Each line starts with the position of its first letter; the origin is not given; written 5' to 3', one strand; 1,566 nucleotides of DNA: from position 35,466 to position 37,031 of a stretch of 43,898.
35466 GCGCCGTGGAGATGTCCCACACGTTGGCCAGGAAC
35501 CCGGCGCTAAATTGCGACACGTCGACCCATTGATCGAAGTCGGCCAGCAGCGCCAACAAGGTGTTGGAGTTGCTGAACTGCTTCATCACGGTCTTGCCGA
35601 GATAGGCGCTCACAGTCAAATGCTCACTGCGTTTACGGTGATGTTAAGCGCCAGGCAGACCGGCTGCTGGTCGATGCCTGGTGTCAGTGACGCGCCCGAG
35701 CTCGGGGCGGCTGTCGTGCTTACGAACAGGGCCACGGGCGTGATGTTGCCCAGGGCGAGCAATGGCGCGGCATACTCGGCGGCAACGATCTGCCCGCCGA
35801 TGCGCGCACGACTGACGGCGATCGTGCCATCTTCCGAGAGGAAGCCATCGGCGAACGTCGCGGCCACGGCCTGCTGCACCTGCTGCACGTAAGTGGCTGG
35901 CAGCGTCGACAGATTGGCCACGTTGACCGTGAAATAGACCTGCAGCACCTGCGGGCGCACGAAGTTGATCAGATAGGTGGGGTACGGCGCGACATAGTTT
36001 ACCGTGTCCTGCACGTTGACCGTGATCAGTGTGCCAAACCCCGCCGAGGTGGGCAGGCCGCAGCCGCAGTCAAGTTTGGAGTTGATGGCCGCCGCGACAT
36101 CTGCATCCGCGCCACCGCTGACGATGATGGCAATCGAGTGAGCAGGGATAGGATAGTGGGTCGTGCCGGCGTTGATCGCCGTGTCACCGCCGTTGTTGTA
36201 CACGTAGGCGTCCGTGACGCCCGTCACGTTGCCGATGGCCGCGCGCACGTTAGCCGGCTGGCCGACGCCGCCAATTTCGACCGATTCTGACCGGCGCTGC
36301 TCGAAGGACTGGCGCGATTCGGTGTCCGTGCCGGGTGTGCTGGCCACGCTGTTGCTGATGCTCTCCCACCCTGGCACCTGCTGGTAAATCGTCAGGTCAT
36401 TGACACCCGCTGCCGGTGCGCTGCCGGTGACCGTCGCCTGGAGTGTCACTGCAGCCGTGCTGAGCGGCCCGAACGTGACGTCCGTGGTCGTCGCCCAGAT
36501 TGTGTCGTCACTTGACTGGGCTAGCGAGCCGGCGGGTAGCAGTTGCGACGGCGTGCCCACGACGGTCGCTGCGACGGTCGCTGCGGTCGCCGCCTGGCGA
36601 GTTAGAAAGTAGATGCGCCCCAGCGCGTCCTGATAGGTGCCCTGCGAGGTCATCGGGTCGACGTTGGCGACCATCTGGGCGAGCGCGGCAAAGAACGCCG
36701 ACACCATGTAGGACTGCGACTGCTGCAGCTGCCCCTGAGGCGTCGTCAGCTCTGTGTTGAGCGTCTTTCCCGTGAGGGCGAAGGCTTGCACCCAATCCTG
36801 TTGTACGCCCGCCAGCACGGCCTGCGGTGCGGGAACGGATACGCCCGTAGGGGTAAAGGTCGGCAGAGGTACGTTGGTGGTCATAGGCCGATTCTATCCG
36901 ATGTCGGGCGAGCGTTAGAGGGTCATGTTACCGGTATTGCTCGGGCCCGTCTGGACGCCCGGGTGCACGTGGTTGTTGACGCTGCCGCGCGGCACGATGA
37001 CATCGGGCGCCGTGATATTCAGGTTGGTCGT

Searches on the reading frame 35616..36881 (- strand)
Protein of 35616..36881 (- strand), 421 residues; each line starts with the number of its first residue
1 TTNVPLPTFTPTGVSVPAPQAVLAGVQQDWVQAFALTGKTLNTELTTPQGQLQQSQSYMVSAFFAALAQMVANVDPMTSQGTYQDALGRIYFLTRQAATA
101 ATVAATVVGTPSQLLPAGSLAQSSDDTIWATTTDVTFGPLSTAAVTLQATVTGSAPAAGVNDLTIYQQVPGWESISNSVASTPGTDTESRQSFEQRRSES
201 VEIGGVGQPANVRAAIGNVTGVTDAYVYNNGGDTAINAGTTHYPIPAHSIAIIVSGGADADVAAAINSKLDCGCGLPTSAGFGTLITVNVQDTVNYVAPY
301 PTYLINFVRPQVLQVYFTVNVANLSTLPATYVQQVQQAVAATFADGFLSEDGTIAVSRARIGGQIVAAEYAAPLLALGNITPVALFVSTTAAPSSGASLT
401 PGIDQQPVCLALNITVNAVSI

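Call 47: find_related_loci(query=window:35616-36881:-, collection=viral_contigs, flank=10000)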
Query window:35616-36881:- (421 aa) in viral_contigs; peptide patterns used: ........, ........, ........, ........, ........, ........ (x = any residue, [..] = any of these).
42 stretches matched a pattern; 36 encode a relative of the query (tblastn E <= 1e-3); 35 distinct loci.
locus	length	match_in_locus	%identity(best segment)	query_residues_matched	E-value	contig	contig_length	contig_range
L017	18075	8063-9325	84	1-421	0e+0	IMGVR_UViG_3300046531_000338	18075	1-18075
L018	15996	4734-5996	82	1-421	0e+0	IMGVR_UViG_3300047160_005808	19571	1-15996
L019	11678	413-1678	79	1-421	0e+0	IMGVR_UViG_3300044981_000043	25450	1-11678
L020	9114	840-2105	81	1-421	0e+0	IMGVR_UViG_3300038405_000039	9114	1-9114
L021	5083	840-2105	81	1-421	0e+0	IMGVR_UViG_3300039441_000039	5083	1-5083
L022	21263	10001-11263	88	1-421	0e+0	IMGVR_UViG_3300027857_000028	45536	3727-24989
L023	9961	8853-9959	87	1-369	0e+0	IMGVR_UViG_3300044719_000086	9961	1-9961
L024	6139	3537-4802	75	1-421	0e+0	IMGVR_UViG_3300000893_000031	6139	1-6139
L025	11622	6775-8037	74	1-421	0e+0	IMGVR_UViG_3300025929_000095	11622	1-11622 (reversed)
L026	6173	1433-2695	74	1-421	0e+0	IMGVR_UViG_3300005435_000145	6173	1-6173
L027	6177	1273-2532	75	2-421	0e+0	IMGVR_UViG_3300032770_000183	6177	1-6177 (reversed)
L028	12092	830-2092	74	1-421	0e+0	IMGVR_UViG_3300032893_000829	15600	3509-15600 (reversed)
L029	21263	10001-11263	73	1-421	0e+0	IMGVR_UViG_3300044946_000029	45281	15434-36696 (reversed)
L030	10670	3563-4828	73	1-421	0e+0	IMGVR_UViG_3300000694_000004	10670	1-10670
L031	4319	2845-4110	73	1-421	0e+0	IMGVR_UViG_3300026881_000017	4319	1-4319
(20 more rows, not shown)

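Call 57: search_dna_similar(query=window:35616-36881:-, collection=phages, mode=protein, max_rows=60, max_evalue=1e-30)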
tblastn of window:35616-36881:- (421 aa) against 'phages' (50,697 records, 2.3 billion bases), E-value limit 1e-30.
Records with a match: 86; places in all: 86; records where one place covers at least 80% of the query: 86.
Best place of each record, by identity: 60-80% 37; <60% 49.
By first word of the organism name: Xanthomonas 36; Ralstonia 11; Aeromonas 10; Burkholderia 8; Klebsiella 6; Pseudomonas 5; Edwardsiella 4; Lambdavirus 1; Pantoea 1; Vibrio 1; and 3 more.
By host as written in the record: Xanthomonas oryzae pv. oryzae 14; - 8; Xanthomonas arboricola pv. pruni strain Xcp1 6; Ralstonia pseudosolanacearum I-31 (MT043) 5; Aeromonas rivipollensis 4; Klebsiella pneumoniae 4; Pseudomonas syringae 7C 4; Xanthomonas euvesicatoria 3; and 30 more.
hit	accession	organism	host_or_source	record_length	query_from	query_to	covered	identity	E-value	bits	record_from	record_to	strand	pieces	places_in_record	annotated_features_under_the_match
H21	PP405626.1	Ralstonia phage PQ43W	Ralstonia pseudosolanacearum NdE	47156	1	421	100%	66.5%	2e-139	446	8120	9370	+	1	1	hypothetical protein | structural protein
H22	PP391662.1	Xanthomonas phage XapPhi4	Xanthomonas arboricola pv. pruni strain ...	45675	1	412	98%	64.8%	5e-138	441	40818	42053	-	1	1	hypothetical protein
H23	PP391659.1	Xanthomonas phage XapPhi1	Xanthomonas arboricola pv. pruni strain ...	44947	1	412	98%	64.8%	5e-138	441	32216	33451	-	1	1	hypothetical protein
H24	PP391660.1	Xanthomonas phage XapPhi2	Xanthomonas arboricola pv. pruni strain ...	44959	1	412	98%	64.8%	5e-138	441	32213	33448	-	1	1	hypothetical protein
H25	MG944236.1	Xanthomonas phage XPV3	Xanthomonas oryzae pv. oryzae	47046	1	421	100%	63.4%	3e-133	428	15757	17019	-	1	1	hypothetical protein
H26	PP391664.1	Xanthomonas phage XapPhi6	Xanthomonas arboricola pv. pruni strain ...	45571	1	412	98%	64.6%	1e-137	440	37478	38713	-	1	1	hypothetical protein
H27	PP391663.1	Xanthomonas phage XapPhi5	Xanthomonas arboricola pv. pruni strain ...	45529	1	412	98%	64.6%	3e-137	439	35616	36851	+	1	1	hypothetical protein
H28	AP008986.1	Xanthomonas phage OP2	-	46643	1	421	100%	62.9%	1e-132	426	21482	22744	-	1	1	conserved hypothetical protein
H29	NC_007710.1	Xanthomonas phage OP2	-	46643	1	421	100%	62.9%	1e-132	426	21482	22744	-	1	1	baseplate wedge subunit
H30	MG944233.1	Xanthomonas phage XPP9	Xanthomonas oryzae pv. oryzae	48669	1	421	100%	62.9%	3e-132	425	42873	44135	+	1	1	hypothetical protein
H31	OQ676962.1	Xanthomonas phage NEB7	Xanthomonas sp.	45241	1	412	98%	64.3%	1e-137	440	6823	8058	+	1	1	baseplate wedge protein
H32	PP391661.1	Xanthomonas phage XapPhi3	Xanthomonas arboricola pv. pruni strain ...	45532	1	412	98%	64.3%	5e-137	438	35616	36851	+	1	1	hypothetical protein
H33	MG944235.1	Xanthomonas phage XPV2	Xanthomonas oryzae pv. oryzae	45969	1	421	100%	62.7%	6e-132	424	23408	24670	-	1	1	hypothetical protein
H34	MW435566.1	Xanthomonas phage X2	Xanthomonas oryzae pv. oryzae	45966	1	421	100%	62.7%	8e-132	424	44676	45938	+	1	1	hypothetical protein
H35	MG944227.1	Xanthomonas phage XPP1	Xanthomonas oryzae pv. oryzae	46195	1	421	100%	62.7%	8e-132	424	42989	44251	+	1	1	hypothetical protein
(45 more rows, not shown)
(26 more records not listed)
